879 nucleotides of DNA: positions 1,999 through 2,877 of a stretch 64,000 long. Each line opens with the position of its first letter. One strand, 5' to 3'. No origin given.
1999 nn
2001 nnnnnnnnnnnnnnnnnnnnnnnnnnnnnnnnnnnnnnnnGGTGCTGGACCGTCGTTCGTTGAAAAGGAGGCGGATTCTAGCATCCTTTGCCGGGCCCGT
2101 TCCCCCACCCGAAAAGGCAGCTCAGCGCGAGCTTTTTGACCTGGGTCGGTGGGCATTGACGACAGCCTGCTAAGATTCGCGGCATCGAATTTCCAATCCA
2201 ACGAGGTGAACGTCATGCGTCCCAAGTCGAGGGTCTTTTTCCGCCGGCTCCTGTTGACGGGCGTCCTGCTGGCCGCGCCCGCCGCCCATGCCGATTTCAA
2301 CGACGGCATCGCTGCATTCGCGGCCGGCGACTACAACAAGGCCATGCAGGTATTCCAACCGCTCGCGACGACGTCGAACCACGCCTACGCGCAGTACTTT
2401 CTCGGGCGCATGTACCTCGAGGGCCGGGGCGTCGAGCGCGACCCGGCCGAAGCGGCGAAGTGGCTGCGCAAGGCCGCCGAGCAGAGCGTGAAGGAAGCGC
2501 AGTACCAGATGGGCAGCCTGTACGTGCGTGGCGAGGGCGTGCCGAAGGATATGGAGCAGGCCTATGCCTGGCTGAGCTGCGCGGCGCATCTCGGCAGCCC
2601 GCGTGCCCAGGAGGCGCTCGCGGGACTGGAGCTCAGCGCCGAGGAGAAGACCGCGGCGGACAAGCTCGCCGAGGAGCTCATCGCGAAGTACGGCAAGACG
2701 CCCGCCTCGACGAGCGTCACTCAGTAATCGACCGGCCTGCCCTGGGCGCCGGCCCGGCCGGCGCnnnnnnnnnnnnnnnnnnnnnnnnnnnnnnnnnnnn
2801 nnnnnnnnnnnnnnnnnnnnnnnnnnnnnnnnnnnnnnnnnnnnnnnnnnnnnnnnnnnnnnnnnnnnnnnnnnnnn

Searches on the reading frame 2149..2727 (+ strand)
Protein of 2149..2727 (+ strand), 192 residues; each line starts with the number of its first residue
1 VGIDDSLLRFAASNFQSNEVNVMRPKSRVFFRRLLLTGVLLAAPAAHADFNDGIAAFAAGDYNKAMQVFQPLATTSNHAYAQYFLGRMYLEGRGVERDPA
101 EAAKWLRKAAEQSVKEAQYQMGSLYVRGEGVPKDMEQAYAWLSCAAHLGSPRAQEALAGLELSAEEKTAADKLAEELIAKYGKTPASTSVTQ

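Call 83: search_protein_families(library=pfam, proteins=[window:2149-2727:+], max_evalue=0.001)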
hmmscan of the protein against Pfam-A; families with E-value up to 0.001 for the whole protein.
window:2149-2727:+ (192 aa): 2 families
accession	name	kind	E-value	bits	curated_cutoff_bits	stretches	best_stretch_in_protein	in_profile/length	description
PF08238.18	Sel1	-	1.6e-22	79.6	30.7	2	79-112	1-34/36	Sel1 repeat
PF13428.12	TPR_14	-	0.00066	20.6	23.5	0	151-185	1-35/44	Tetratricopeptide repeat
